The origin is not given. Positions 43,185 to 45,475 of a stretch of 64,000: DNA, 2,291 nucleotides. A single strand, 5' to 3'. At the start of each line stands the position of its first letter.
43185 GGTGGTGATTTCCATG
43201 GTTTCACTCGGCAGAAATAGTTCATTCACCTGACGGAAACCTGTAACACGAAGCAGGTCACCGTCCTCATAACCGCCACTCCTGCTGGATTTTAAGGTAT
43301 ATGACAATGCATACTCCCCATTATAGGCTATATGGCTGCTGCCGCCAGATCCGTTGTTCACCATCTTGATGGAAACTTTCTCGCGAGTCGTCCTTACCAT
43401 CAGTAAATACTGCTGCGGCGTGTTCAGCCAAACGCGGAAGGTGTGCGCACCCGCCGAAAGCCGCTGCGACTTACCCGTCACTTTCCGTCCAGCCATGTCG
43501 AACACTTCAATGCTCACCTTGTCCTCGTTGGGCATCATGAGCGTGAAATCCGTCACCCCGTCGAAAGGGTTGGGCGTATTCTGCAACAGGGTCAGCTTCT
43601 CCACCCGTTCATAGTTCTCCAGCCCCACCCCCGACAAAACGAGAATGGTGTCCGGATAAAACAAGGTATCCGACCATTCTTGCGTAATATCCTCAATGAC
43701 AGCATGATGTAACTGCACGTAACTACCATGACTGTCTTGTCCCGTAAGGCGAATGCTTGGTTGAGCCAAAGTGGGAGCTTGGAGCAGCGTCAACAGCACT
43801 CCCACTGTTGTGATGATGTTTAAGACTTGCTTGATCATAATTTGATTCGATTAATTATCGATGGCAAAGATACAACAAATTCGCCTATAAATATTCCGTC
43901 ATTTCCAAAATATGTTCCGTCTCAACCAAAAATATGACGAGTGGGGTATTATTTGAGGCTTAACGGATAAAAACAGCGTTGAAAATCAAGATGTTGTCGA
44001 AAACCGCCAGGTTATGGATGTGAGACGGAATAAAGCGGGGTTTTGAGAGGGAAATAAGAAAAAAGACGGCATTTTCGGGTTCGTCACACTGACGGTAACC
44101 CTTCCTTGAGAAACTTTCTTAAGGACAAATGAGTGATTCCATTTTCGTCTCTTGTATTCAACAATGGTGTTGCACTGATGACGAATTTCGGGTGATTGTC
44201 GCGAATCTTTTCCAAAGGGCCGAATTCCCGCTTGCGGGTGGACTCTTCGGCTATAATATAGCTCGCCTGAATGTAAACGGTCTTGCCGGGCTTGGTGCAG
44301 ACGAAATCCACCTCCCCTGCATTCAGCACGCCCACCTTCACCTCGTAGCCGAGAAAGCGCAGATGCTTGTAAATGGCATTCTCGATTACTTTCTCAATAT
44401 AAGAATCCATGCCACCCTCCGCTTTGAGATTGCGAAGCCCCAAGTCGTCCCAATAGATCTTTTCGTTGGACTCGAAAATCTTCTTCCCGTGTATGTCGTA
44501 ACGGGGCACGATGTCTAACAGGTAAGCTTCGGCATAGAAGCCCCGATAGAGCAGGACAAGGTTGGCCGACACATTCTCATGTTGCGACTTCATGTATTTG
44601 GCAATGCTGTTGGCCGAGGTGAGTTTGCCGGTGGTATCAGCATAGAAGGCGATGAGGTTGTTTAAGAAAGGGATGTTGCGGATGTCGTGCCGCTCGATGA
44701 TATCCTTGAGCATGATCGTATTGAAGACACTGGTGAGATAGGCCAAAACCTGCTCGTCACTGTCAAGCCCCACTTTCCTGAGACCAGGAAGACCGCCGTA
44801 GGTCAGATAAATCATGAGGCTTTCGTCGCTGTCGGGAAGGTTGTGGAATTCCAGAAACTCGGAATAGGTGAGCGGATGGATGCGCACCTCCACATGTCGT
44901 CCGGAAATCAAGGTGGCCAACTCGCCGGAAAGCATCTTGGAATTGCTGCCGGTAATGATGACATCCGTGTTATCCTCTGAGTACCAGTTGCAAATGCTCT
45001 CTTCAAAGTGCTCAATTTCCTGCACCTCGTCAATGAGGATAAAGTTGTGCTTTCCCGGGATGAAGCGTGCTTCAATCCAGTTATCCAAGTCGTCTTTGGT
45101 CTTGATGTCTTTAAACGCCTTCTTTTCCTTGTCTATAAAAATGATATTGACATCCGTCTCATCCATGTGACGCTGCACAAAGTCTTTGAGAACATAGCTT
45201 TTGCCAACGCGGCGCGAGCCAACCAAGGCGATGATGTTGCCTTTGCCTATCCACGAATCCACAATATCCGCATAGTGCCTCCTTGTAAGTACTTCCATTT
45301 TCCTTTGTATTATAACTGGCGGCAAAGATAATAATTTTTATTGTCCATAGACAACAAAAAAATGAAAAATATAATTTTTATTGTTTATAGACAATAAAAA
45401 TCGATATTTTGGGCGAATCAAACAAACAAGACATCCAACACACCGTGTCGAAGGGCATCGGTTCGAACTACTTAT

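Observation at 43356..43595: T9SS-CTD-like beta-sandwich placed near the N-terminus of both FISUMP paralogs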

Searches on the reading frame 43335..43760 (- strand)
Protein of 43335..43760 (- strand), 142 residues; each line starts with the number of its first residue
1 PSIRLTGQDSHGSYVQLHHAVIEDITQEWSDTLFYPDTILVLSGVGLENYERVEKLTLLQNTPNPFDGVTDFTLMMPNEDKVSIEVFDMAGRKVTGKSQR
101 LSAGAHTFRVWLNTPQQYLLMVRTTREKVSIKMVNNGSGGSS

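Call 22: predict_structure(alignment_id=A1)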
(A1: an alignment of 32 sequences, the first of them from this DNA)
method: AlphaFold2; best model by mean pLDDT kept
length: 142 residues; sequences in the alignment: 32
mean_pLDDT: 79.1   pTM: 0.61
mean pLDDT of the five models: 79.1, 78.3, 78.1, 76.5, 76.1
residues with pLDDT >= 90: 39; 70-90: 67; 50-70: 27; < 50: 9
segments of 3 or more residues with pLDDT < 50: 43-51
pLDDT, mean of each block of 10 residues (from residue 1): 72 79 73 64 43 75 78 89 94 94 88 90 93 79 58
secondary structure, 60 per line:
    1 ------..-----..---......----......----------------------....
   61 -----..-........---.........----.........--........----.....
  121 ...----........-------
elements in order: E19-24 E29-34 E57-60 E69-76 E80-88 E93-101 E104-111 E116-123 E128-135

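Call 24: search_protein_representatives(alignment_id=A1)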
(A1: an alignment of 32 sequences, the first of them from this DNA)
Query: 32 sequences, 142 profile positions. Proteins with E-value up to 0.001 (for the whole library): 161249; up to 1e-10: 1832; up to 1e-30: 422. The best 150 are listed.
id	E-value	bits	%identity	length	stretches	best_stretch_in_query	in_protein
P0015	1.5e-61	222.5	-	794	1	1-142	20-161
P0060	3.0e-61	221.5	-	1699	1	2-142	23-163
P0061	3.4e-60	218.1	-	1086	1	1-142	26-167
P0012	1.1e-56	206.8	-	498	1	3-140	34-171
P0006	4.0e-56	204.9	-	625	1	3-141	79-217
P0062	1.0e-54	200.4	-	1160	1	1-142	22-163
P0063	1.4e-54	199.9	-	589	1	1-142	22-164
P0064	1.6e-54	199.7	-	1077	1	2-142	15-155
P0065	1.7e-54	199.7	-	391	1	2-141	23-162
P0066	2.4e-54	199.2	-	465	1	1-142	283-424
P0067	2.8e-54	199.0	-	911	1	1-142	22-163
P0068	4.7e-54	198.2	-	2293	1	1-142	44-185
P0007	6.7e-54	197.7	-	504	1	1-142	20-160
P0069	1.1e-53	197.0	-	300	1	2-142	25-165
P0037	1.6e-53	196.5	-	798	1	1-142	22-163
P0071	3.6e-53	195.4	-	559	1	2-142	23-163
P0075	3.8e-52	192.0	-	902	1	1-140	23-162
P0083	3.4e-50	185.7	-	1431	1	1-142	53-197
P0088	1.1e-49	184.1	-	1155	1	1-142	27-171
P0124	8.1e-47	174.8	-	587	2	1-140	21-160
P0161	2.5e-45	169.9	-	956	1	1-141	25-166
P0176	1.4e-44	167.5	-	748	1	1-141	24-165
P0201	1.1e-43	164.6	-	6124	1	2-141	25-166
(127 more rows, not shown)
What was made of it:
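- All 150 best of at least 422 clusters (E<=1e-30) carry the module at about residues 22-170 (call 24).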

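Call 25: fold_search(model_id=the predicted structure, library=pdb)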
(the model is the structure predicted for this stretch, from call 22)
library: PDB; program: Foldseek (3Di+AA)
matches with E <= 10: 1821; with E <= 0.001: 6
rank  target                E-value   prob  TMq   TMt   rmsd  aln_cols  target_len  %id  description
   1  2xwx_A                3.0e-04  1.00  0.47  0.19   2.5        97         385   12  Vibrio cholerae colonization factor GbpA crystal structure (released 2011-11-16)
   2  5b71_E                4.3e-04  1.00  0.47  0.67   2.9        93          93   11  Crystal structure of complement C5 in complex with SKY59 (released 2017-05-03)
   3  8fk7_A                4.5e-04  1.00  0.40  0.42   4.2        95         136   14  Structure of the Pyrobaculum calidifontis flagellar-like archaeal type IV pilus (released 2023-06-28)
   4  8gul_A                5.3e-04  1.00  0.45  0.15  16.0       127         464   12  Chitin-active AA10 LPMO (GbpA) complexed with Cu(II) from Vibrio campbellii (released 2023-06-21)
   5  6rqj_A                6.1e-04  1.00  0.45  0.08  13.9       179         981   11  Structure of human complement C5 complexed with tick inhibitors OmCI, RaCI1 and CirpT1 (released 2020-01-08)
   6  9m0e_A                9.8e-04  1.00  0.40  0.07   4.9        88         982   15  Enhancing the synthesis efficiency of galacto-oligosaccharides of a beta-galactosidase from Paenibacillus barengoltzii (released 2025-04-23)
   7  6dxu_C                1.3e-03  1.00  0.33  0.08   6.0        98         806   17  Crystal Structure of Parabacteroides merdae Beta-Glucuronidase (GUS) (released 2019-02-27)
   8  7zgj_A                1.4e-03  1.00  0.48  0.12  13.4       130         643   11  Trypanosoma brucei gambiense ISG65 in complex with human complement component C3 (released 2023-04-05)
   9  6dxu_A                1.4e-03  1.00  0.33  0.08   5.9        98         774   16  Crystal Structure of Parabacteroides merdae Beta-Glucuronidase (GUS) (released 2019-02-27)
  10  9qk2_F                1.5e-03  1.00  0.51  0.12  13.5       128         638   12  Structure of the Complement classical and lectin pathway C3 convertase in complex with substrate C3 (released 2025-12-24)
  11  6mvg_A                1.7e-03  1.00  0.38  0.10   4.2        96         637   11  Crystal structure of FMN-binding beta-glucuronidase from Ruminococcus gnavus (released 2019-01-30)
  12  7dco_D                1.7e-03  1.00  0.39  0.04   4.7       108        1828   10  Cryo-EM structure of the activated spliceosome (Bact complex) at an atomic resolution of 2.5 angstrom (released 2021-03-17)
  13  6dxu_D                1.7e-03  1.00  0.33  0.08   5.9        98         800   16  Crystal Structure of Parabacteroides merdae Beta-Glucuronidase (GUS) (released 2019-02-27)
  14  6byg_B                1.7e-03  1.00  0.31  0.07   6.2       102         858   19  Crystal structure of the nucleophile mutant (E575A) of the GH2 exo-beta-mannanase from Xanthomonas axonopodis pv. citr (released 2018-07-18)
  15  7ad6_A                1.8e-03  1.00  0.41  0.07  12.9       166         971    8  Crystal structure of human complement C5 in complex with the K92 bovine knob domain peptide. (released 2021-03-10)
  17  6za2_A                1.9e-03  1.00  0.41  0.07  11.8       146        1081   14  Crystal structure of dimeric latent PorU from Porphyromonas gingivalis (released 2021-09-29)
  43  6za2_B                3.4e-03  1.00  0.41  0.07  11.9       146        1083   14  Crystal structure of dimeric latent PorU from Porphyromonas gingivalis (released 2021-09-29)
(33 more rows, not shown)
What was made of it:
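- On T9SS type-A sorting domain (TIGR04183 / PF18962): Foldseek matches RemA-CTD 8gl6_D with TM 0.64 on the target (call 25).
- Checked: Foldseek finds Ig-like sandwiches, including RemA-CTD 8gl6_D and PorU 6za2 (call 25).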

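Call 29: find_related_loci(query=A2, collection=genome_contigs, flank=6000)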
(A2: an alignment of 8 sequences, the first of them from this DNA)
Query A2 (142 aa) in genome_contigs; peptide patterns used: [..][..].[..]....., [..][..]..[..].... (x = any residue, [..] = any of these).
597 stretches matched a pattern (row limit reached: there are more); 337 encode a relative of the query (tblastn E <= 1e-3); the best 80 are kept; 80 distinct loci.
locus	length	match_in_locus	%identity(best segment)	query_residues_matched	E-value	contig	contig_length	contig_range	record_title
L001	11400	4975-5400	87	1-142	1e-82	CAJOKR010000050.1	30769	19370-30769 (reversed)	uncultured Bacteroidales bacterium isolate Reindeer_1_mag_206 genome assembly, contig: scaffold_5862, whole genome shotg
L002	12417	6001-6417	63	2-140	4e-63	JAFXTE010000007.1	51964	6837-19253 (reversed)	MAG: Bacteroidales bacterium isolate RGIG6723 Sheep_Rumen-2__c220, whole genome shotgun sequence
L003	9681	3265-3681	59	2-140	7e-58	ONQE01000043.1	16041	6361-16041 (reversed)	uncultured Bacteroidales bacterium isolate RUG538 genome assembly, contig: scaffold_1554, whole genome shotgun sequence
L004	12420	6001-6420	56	2-141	8e-56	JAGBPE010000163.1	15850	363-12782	MAG: Bacteroidales bacterium isolate RGIG9320 Yak_Abomasum-2__c456306, whole genome shotgun sequence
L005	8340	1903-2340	60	2-140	2e-54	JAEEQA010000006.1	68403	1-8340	MAG: Bacteroidales bacterium isolate Tb.RUG.324 NODE_1045_length_68403_cov_1.452487, whole genome shotgun sequence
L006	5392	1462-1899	60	2-140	2e-54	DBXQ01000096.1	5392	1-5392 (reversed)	MAG TPA_asm: Bacteroidales bacterium UBA1208 UBA1208_contig_84308, whole genome shotgun sequence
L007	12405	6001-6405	56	3-137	5e-51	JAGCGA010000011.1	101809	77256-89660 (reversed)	MAG: Bacteroidales bacterium isolate RGIG9758 Yak_Omasum-4__c210351, whole genome shotgun sequence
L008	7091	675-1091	47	2-140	1e-44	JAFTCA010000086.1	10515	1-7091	MAG: Bacteroidales bacterium isolate RGIG3681 Goat_Rumen.Co__c2090153, whole genome shotgun sequence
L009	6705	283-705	42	2-142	1e-40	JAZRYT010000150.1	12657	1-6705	MAG: Bacteroidales bacterium isolate T1900044949_TA20190002.MAGScoT_cleanbin_000038 SGB_3547_k141_1243169, whole genome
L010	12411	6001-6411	43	3-140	1e-39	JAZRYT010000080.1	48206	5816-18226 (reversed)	MAG: Bacteroidales bacterium isolate T1900044949_TA20190002.MAGScoT_cleanbin_000038 SGB_3547_k141_833460, whole genome s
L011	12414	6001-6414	48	2-139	1e-39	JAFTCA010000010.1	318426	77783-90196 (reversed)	MAG: Bacteroidales bacterium isolate RGIG3681 Goat_Rumen.Co__c272175, whole genome shotgun sequence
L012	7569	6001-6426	44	2-142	4e-39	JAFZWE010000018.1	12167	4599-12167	MAG: Bacteroidales bacterium isolate RGIG8153 Water_buffalos_Rumen-3__c114023, whole genome shotgun sequence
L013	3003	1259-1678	44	2-141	2e-39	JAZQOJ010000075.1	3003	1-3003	MAG: Bacteroidales bacterium isolate T1900045243_TH20190013.MAGScoT_cleanbin_000028 SGB_5587_k141_2356604, whole genome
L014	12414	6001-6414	45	4-142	2e-37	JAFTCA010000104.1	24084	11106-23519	MAG: Bacteroidales bacterium isolate RGIG3681 Goat_Rumen.Co__c2445942, whole genome shotgun sequence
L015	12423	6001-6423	43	2-140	3e-37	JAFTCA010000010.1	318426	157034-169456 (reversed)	MAG: Bacteroidales bacterium isolate RGIG3681 Goat_Rumen.Co__c272175, whole genome shotgun sequence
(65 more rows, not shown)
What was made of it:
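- Tried and rejected: The narrower A2 was used instead (call 29), so distant members are under-sampled.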

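Call 38: search_protein_families(library=ncbifam, alignment_id=A1, max_evalue=0.01)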
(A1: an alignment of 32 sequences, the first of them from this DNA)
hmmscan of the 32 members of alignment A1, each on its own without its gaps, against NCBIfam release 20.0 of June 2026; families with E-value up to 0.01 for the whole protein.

A. member 1, seq(142 aa): 4 families
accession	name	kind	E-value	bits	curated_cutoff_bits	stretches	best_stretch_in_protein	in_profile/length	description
TIGR04183.1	Por_Secre_tail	domain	7.4e-06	25.9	23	1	62-134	2-70/72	T9SS type A sorting domain-containing protein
NF038113.1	T9SSA_dep_M36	equivalog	0.00069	17.9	885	1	54-132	789-865/869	T9SS-dependent M36 family metallopeptidase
NF033707.1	T9SS_sortase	equivalog_domain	0.0021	15.7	420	1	56-105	996-1048/1095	type IX secretion system sortase PorU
NF033708.1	T9SS_Cterm_ChiA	domain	0.0073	16.2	40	0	83-132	3-51/55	T9SS sorting signal type C domain-containing protein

B. families by the number of members that match (of 32 scanned): 7 families
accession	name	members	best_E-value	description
TIGR04183.1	Por_Secre_tail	31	1.5e-10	T9SS type A sorting domain-containing protein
NF038113.1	T9SSA_dep_M36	26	2.2e-09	T9SS-dependent M36 family metallopeptidase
NF052323.1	T9SSA_dep_M6i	11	0.00012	T9SS-dependent M6-like inactivated metalloprotease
NF033707.1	T9SS_sortase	6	0.00038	type IX secretion system sortase PorU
NF033708.1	T9SS_Cterm_ChiA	3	0.00079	T9SS sorting signal type C domain-containing protein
NF009277.0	PRK12634.1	1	0.002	flagellar basal body rod modification protein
NF052644.1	T9SS_DNase_Rie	1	0.0038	T9SS-dependent surface endonuclease, AS87_RS02955 family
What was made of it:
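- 31 of 32 modules match TIGR04183 (call 38).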

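Call 39: search_protein_families(library=pfam, alignment_id=A1, max_evalue=0.01)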
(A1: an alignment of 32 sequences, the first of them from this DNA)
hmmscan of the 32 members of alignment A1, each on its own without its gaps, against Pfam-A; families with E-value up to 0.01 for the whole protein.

A. member 1, seq(142 aa): 1 family
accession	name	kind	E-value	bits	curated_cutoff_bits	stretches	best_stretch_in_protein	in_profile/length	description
PF18962.6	Por_Secre_tail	-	0.0004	21.1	27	1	63-130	3-70/75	Secretion system C-terminal sorting domain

B. families by the number of members that match (of 32 scanned): 2 families
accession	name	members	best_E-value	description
PF18962.6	Por_Secre_tail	26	8.3e-09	Secretion system C-terminal sorting domain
PF13860.13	FlgD_ig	2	8.7e-05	FlgD Ig-like domain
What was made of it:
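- On T9SS type-A sorting domain (TIGR04183 / PF18962): 26 of 32 match PF18962 (calls 38, 39).
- On FlgD Ig-like domain (PF13860): Only 2 of 32 modules match at E<=0.01, against 26 for PF18962 (call 39).
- Checked: Only 2 of 32 match FlgD_ig (calls 38, 39).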

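Call 62: search_protein_families(library=pfam, proteins=[P0071, P0062, P0067, P0075, P0083, P0088, P0124, P0176, P0161], max_evalue=0.001)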
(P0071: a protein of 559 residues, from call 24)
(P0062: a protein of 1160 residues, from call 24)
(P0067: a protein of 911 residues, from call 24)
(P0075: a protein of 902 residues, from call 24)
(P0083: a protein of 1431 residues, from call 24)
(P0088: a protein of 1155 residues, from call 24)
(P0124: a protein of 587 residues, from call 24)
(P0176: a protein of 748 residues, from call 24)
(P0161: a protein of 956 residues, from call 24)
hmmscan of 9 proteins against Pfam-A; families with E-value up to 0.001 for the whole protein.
P0071 (559 aa): 1 family
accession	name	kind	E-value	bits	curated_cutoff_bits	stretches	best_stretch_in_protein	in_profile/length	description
PF09603.15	Fib_succ_major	-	8.5e-36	124.4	33.9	1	353-557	1-186/187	Fibrobacter succinogenes major domain (Fib_succ_major)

P0062 (1160 aa): 3 families
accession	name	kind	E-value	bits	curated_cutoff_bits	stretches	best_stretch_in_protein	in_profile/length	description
PF09603.15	Fib_succ_major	-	3.5e-42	145.2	33.9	1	656-859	1-187/187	Fibrobacter succinogenes major domain (Fib_succ_major)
PF16974.11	NAR2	-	5.8e-08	32.8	26.6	0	289-326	89-128/142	High-affinity nitrate transporter accessory, Ig-like domain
PF00041.27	fn3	-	2.5e-05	24.8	25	0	295-319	51-75/84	Fibronectin type III domain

P0067 (911 aa): 7 families
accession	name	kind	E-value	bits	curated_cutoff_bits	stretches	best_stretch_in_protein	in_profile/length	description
PF09603.15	Fib_succ_major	-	2e-29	103.6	33.9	1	744-910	3-187/187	Fibrobacter succinogenes major domain (Fib_succ_major)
PF16974.11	NAR2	-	4.6e-11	42.9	26.6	0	289-326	89-128/142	High-affinity nitrate transporter accessory, Ig-like domain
PF16656.11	Pur_ac_phosph_N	-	3e-10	41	30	0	669-723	42-93/93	Purple acid Phosphatase, N-terminal domain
PF00041.27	fn3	-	7.4e-09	36.2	25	0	673-721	42-83/84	Fibronectin type III domain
PF17964.7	Big_10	-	1.5e-06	29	22.9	0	495-548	47-99/164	Bacterial Ig domain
PF25059.1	FN3_DSCAM-DSCAML_C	-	2.9e-06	27.9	39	0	690-726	47-82/89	DSCAM/DSCAML C-terminal Fn3-like domain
PF18962.6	Por_Secre_tail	-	0.00022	21.9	27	0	84-153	3-72/75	Secretion system C-terminal sorting domain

P0075 (902 aa): 2 families
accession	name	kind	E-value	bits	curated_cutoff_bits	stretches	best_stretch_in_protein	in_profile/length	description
PF09603.15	Fib_succ_major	-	3.3e-24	86.6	33.9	1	699-901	1-187/187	Fibrobacter succinogenes major domain (Fib_succ_major)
PF01483.27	P_proprotein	-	1.9e-08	34.7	21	1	290-322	6-38/86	Proprotein convertase P-domain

P0083 (1431 aa): 5 families
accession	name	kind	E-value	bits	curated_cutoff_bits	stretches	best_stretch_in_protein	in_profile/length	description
PF09603.15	Fib_succ_major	-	9.8e-33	114.4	33.9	1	641-827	1-187/187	Fibrobacter succinogenes major domain (Fib_succ_major)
PF00041.27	fn3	-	5.2e-14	52.7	25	0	1045-1126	2-79/84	Fibronectin type III domain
PF21910.2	GH85_C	-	1.6e-10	41.7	27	0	1049-1100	6-55/95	GH85 endohexosaminidases, C-terminal domain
PF16974.11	NAR2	-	2.9e-07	30.6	26.6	0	414-459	90-137/142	High-affinity nitrate transporter accessory, Ig-like domain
PF18962.6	Por_Secre_tail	-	3.4e-06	27.7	27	1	116-189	3-74/75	Secretion system C-terminal sorting domain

P0088 (1155 aa): 4 families
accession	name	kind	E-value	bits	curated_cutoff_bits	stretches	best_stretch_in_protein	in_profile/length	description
PF07675.18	Cleaved_Adhesin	-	4.5e-34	118.3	21.4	1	329-488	2-174/174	Cleaved Adhesin Domain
PF21910.2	GH85_C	-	1.1e-17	64.7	27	0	603-642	18-56/95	GH85 endohexosaminidases, C-terminal domain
PF18962.6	Por_Secre_tail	-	1.2e-05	25.9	27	1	90-163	3-74/75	Secretion system C-terminal sorting domain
PF18611.7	IL3Ra_N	-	3e-05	24.3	26.1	0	790-844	11-65/78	IL-3 receptor alpha chain N-terminal domain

P0124 (587 aa): 2 families
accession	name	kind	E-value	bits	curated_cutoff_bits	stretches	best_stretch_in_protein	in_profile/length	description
PF03781.23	FGE-sulfatase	-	4.3e-41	141.7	23.3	1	347-580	4-254/255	Sulfatase-modifying factor enzyme 1-like domain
PF18962.6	Por_Secre_tail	-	8.1e-06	26.5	27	1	83-152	3-72/75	Secretion system C-terminal sorting domain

P0176 (748 aa): 2 families
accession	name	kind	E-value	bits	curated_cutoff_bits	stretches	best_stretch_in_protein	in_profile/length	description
PF13350.11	Y_phosphatase3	-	1.7e-16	61.3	22.2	1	458-647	2-187/240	Tyrosine phosphatase family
PF18962.6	Por_Secre_tail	-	0.00094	19.9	27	0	87-131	3-47/75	Secretion system C-terminal sorting domain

P0161 (956 aa): 2 families
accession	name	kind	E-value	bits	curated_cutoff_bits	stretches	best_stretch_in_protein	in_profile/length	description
PF09603.15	Fib_succ_major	-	1.5e-23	84.5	33.9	1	358-587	2-186/187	Fibrobacter succinogenes major domain (Fib_succ_major)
PF00149.33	Metallophos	-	3.5e-05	24.8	21.5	1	639-850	26-187/191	Calcineurin-like phosphoesterase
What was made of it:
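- Cargo is typical of the cell surface: GH53 galactanase, Cleaved_Adhesin, Fn3/Ig arrays up to 6124 aa (calls 24, 62).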

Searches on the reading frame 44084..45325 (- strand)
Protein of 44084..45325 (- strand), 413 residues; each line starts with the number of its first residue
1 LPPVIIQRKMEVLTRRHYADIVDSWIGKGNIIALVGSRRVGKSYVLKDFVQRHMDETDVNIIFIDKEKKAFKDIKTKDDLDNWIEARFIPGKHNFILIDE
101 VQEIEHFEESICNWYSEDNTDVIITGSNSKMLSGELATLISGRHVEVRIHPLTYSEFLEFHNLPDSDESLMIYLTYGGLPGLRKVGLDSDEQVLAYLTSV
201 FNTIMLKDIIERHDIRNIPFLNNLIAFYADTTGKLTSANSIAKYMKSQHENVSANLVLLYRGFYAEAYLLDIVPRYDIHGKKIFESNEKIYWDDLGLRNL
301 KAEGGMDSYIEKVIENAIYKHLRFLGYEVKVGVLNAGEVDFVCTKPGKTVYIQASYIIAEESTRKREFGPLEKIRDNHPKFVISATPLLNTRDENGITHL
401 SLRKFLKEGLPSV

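Call 10: search_protein_families(library=pfam, proteins=[window:44084-45325:-], max_evalue=0.01)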
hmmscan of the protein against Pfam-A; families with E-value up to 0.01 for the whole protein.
window:44084-45325:- (413 aa): 5 families
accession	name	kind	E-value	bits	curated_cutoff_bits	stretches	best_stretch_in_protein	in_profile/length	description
PF13173.12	AAA_14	-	3.2e-29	102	27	1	30-158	3-129/129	AAA domain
PF13635.12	DUF4143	-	8.9e-08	32.5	28.1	1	207-352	2-155/160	Domain of unknown function (DUF4143)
PF01637.24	ATPase_2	-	3.7e-05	24.1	33.2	1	28-76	19-66/225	ATPase domain predominantly from Archaea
PF13401.12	AAA_22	-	0.001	19.8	27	0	29-69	5-44/130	AAA domain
PF08477.19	Roc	-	0.0022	18.7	27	1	32-77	2-47/119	Ras of Complex, Roc, domain of DAPkinase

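Call 19: search_protein_families(library=ncbifam, proteins=[window:44084-45325:-], max_evalue=0.01)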
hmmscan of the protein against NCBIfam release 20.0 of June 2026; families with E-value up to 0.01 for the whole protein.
window:44084-45325:- (413 aa): 0 families
